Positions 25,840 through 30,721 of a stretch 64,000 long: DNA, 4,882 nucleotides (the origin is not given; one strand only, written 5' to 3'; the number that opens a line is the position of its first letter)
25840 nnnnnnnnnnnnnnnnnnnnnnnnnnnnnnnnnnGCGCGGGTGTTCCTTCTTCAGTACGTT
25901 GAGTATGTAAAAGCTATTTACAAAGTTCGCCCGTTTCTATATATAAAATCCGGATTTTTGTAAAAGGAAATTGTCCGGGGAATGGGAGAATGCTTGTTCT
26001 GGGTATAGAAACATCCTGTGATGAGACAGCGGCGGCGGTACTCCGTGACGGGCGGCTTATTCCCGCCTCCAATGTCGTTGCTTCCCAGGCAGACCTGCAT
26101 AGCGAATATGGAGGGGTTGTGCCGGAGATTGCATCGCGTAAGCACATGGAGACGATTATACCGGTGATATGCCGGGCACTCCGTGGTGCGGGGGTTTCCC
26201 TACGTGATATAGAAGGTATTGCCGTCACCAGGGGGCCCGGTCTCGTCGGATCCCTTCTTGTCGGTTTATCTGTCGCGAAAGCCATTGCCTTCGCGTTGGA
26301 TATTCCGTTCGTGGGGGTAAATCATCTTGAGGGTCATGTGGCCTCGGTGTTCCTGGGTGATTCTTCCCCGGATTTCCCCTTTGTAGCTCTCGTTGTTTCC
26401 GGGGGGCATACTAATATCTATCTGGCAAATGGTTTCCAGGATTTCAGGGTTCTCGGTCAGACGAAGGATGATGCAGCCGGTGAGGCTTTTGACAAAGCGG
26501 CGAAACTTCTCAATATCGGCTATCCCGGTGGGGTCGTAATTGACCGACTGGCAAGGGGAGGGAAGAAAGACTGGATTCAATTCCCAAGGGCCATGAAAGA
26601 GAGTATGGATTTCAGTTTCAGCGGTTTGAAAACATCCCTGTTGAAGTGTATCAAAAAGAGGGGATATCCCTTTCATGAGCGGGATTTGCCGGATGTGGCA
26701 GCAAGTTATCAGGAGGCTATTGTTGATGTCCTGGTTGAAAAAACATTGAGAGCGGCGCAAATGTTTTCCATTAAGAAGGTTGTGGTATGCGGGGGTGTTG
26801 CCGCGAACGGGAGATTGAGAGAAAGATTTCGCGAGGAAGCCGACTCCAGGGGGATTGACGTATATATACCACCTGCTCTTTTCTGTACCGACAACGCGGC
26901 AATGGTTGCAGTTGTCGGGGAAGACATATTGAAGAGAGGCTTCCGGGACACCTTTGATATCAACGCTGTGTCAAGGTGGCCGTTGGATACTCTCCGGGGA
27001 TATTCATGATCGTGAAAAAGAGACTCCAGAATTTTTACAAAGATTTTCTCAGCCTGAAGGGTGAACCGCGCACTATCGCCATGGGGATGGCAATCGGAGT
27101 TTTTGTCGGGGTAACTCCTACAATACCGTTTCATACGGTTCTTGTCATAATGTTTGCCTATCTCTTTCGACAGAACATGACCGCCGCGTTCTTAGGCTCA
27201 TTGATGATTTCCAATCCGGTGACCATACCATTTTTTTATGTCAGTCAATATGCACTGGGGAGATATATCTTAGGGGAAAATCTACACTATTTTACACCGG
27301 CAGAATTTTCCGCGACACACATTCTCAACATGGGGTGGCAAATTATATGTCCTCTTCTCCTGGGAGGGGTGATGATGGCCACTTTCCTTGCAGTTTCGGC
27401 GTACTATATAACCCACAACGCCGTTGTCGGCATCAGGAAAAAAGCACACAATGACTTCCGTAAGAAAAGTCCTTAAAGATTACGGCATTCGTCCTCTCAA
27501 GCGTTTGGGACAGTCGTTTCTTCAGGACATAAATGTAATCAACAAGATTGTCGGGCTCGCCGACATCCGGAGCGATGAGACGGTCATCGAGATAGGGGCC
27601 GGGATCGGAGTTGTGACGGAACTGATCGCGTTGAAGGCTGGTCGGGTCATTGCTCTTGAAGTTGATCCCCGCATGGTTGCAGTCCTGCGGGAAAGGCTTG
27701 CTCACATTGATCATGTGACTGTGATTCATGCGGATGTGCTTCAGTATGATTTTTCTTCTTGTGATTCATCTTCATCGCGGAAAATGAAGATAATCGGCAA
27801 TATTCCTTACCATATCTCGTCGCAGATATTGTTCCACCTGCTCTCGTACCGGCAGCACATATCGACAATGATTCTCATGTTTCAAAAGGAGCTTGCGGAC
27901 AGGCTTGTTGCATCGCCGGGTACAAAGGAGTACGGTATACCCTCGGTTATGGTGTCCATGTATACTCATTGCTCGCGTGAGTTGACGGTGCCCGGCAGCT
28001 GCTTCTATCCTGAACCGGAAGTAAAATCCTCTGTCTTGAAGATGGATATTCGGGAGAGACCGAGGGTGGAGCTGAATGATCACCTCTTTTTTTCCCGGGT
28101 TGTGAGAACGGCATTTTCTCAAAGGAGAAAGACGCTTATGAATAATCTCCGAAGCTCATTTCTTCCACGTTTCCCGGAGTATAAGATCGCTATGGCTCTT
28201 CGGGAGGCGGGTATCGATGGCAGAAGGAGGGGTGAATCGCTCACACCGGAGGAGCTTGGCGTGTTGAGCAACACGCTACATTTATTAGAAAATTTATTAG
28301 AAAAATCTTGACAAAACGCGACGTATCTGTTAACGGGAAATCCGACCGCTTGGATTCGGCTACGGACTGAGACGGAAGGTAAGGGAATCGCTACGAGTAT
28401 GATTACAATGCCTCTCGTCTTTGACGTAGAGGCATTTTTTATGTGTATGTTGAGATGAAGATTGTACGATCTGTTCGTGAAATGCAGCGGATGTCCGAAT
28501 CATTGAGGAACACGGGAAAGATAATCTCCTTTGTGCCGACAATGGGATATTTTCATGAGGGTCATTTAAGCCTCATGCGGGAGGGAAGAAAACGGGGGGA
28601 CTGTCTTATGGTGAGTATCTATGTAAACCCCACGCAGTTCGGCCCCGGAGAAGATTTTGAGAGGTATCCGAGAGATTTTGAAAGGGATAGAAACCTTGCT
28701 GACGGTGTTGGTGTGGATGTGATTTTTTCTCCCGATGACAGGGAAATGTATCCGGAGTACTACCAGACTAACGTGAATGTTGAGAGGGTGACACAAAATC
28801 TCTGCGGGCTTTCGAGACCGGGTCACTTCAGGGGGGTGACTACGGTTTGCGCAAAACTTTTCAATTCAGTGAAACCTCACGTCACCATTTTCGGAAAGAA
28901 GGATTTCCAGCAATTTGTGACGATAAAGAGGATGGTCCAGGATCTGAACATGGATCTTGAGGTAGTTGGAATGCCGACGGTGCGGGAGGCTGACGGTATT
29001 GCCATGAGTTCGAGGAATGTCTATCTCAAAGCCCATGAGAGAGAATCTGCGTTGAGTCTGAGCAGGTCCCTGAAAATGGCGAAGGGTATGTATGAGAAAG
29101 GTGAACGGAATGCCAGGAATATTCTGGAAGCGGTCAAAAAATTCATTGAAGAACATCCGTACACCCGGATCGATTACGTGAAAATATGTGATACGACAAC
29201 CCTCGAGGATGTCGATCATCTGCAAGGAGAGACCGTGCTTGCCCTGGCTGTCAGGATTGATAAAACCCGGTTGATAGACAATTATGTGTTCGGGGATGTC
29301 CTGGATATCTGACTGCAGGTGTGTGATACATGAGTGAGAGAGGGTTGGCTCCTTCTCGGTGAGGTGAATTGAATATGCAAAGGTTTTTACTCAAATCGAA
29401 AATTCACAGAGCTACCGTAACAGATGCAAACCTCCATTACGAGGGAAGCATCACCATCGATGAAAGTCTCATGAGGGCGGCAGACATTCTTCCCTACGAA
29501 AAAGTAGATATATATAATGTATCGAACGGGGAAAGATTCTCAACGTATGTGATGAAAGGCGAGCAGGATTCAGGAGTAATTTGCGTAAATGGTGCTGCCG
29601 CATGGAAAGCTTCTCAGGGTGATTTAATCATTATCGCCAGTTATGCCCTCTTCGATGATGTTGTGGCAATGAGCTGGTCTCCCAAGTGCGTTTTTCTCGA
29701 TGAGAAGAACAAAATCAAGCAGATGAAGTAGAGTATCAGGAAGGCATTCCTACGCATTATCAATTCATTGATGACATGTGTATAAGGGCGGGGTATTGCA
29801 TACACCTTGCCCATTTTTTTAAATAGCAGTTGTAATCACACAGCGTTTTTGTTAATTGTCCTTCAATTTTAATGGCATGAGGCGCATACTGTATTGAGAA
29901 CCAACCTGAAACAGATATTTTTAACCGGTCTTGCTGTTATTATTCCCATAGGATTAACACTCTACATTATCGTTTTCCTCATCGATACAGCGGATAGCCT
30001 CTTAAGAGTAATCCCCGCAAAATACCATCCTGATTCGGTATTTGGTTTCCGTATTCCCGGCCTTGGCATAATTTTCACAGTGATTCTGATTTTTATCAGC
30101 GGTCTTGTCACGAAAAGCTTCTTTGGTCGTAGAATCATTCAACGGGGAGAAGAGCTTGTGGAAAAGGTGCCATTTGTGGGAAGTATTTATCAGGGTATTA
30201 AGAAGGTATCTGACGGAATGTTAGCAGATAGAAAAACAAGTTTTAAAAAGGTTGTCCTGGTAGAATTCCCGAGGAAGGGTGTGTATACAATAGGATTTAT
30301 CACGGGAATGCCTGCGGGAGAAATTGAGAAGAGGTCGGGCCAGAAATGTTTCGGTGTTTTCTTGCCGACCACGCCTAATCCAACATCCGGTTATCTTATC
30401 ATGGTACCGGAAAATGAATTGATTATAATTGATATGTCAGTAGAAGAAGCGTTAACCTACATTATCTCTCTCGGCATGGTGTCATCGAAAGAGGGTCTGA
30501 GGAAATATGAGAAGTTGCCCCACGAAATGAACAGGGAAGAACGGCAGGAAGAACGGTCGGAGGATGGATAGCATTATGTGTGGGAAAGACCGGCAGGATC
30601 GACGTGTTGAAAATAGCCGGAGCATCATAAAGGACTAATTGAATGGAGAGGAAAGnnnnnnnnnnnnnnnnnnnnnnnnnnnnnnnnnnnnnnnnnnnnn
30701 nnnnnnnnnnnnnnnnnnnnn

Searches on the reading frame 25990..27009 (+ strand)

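Call 56: search_protein_families(library=pfam, proteins=[window:25990-27009:+], max_evalue=0.00001)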
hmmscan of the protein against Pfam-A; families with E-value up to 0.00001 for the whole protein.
window:25990-27009:+ (339 aa): 3 families
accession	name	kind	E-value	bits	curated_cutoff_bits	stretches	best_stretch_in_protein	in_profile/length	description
PF00814.31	TsaD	-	1.6e-97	326.8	24.8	1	27-307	4-263/264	tRNA N6-adenosine threonylcarbamoyltransferase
PF22521.2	HypF_C_2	-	3e-08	34.2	27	1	230-302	163-235/241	Carbamoyltransferase, Kae1-like Domain, second subdomain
PF02543.21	Carbam_trans_N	-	4.3e-06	26.8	24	0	222-297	265-335/346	Carbamoyltransferase N-terminus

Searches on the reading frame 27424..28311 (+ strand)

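Call 56: search_protein_families(library=pfam, proteins=[window:27424-28311:+], max_evalue=0.00001)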
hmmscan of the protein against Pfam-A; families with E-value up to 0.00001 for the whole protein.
window:27424-28311:+ (295 aa): 2 families
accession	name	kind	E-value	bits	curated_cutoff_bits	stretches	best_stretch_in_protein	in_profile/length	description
PF00398.26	RrnaAD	-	1.8e-60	204.7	24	1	26-252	6-233/263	Ribosomal RNA adenine dimethylase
PF13649.12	Methyltransf_25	-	5.6e-07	30.6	27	1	54-112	1-62/97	Methyltransferase domain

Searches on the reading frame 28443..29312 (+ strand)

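Call 56: search_protein_families(library=pfam, proteins=[window:28443-29312:+], max_evalue=0.00001)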
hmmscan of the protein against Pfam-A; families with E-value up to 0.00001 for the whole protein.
window:28443-29312:+ (289 aa): 1 family
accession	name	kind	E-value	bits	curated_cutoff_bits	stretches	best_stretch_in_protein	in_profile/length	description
PF02569.21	Pantoate_ligase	-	1.5e-104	349.4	20.7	1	6-281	1-267/268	Pantoate-beta-alanine ligase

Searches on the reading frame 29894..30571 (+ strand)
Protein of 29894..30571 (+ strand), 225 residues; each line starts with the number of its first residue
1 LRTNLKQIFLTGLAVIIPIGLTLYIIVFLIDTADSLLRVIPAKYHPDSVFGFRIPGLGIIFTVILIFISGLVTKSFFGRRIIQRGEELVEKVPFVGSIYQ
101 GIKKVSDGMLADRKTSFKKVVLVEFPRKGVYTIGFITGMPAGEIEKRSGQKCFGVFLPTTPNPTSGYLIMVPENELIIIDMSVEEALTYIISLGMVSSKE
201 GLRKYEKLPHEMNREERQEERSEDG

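Call 56: search_protein_families(library=pfam, proteins=[window:29894-30571:+], max_evalue=0.00001)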
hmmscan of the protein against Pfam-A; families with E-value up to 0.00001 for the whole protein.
window:29894-30571:+ (225 aa): 1 family
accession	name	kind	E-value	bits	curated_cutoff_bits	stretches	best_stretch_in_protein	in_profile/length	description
PF04367.18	DUF502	-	7.9e-34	116.2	23.8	1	60-165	1-107/107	Protein of unknown function (DUF502)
